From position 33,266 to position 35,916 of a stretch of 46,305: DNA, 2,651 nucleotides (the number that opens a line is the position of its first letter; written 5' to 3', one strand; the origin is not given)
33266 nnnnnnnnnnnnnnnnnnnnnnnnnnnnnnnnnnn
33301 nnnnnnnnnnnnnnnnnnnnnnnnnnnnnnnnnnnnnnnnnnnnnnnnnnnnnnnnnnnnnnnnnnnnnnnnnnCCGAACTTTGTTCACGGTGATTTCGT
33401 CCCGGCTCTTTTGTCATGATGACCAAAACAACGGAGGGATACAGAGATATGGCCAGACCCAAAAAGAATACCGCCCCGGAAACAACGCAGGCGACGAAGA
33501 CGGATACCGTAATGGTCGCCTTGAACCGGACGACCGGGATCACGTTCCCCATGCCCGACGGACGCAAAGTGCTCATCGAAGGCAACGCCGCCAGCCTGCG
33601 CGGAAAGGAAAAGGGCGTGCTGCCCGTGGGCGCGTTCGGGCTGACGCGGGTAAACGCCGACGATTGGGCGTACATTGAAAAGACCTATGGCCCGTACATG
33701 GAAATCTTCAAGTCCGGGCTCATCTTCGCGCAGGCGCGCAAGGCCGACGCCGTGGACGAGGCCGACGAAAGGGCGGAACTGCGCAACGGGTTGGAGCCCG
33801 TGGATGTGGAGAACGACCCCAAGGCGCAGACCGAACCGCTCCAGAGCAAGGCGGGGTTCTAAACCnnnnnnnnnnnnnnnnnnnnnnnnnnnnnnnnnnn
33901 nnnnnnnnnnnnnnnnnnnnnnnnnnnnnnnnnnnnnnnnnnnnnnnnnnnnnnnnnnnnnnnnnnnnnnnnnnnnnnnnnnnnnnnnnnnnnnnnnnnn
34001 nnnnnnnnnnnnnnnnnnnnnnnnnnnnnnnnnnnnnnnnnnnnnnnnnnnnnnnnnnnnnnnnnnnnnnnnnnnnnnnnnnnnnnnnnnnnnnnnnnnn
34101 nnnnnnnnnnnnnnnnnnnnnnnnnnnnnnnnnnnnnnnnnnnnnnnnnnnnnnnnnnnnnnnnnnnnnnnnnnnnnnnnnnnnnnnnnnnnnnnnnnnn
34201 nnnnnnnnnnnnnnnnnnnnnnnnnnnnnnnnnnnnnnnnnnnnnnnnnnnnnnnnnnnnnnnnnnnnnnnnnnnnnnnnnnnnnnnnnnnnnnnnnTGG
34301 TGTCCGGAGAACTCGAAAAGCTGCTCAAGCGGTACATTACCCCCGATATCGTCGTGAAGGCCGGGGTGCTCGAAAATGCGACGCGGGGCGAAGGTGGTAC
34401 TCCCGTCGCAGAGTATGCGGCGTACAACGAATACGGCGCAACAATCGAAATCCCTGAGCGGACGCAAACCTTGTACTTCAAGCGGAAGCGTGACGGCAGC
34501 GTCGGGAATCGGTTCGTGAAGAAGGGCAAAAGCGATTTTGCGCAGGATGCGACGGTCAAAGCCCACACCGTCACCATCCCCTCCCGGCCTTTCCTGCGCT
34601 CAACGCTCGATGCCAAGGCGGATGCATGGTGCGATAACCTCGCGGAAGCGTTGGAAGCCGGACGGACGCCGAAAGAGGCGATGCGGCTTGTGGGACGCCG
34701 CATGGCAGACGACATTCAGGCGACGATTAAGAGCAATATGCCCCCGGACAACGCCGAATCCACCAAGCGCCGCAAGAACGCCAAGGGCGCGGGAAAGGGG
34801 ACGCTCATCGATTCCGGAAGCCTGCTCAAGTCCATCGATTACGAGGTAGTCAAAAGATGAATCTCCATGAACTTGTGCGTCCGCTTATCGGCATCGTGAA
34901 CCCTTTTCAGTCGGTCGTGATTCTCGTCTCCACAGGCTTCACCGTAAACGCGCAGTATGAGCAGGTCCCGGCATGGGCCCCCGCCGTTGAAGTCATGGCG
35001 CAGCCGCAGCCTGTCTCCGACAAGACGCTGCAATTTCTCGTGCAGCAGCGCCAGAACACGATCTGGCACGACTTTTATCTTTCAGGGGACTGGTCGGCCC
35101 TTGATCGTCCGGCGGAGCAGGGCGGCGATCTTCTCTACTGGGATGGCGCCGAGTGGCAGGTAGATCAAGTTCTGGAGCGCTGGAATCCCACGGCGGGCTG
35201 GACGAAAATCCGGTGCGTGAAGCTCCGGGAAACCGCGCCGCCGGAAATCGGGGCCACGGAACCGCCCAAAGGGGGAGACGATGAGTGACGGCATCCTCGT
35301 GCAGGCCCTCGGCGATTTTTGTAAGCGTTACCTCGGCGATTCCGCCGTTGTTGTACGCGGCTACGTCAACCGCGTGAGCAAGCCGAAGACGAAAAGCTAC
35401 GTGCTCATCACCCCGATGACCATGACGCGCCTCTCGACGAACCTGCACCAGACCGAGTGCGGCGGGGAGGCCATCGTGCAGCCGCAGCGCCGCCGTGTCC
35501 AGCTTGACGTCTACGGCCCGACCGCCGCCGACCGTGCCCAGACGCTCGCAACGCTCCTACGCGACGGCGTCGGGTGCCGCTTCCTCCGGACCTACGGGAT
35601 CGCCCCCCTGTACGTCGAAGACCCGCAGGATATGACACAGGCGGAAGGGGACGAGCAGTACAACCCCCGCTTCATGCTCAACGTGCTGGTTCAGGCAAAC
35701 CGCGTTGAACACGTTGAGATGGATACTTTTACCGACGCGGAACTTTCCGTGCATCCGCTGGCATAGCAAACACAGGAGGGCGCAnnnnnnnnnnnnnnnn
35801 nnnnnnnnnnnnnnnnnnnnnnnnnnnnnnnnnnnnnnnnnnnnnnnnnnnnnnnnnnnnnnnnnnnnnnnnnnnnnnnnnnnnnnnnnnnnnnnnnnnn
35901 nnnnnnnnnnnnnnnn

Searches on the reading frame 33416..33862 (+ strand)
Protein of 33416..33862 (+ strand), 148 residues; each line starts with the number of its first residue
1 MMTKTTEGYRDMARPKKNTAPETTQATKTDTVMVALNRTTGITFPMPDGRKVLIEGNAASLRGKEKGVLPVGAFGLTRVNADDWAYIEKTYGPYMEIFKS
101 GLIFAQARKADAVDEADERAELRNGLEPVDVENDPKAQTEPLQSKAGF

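Call 9: search_protein_families(library=pfam, proteins=[window:33416-33862:+], max_evalue=0.01)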
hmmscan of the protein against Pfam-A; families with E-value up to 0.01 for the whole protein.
window:33416-33862:+ (148 aa): 0 families

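Call 10: search_protein_families(library=phrogs, proteins=[window:33416-33862:+], max_evalue=0.001)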
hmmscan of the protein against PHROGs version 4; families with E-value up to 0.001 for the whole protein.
window:33416-33862:+ (148 aa): 1 family
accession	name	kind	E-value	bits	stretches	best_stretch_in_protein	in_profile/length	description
phrog_2085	-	unknown function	1.1e-16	61.9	1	29-137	2-101/108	-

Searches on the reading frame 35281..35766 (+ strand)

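Call 56: search_protein_families(library=pfam, proteins=[window:35281-35766:+], max_evalue=0.001)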
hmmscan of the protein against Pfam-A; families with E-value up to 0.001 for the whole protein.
window:35281-35766:+ (161 aa): 1 family
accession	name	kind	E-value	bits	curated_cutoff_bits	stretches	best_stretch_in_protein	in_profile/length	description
PF23961.1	Phage_tail_terminator_9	-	4.9e-23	82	27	1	8-155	5-147/153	Phage neck terminator protein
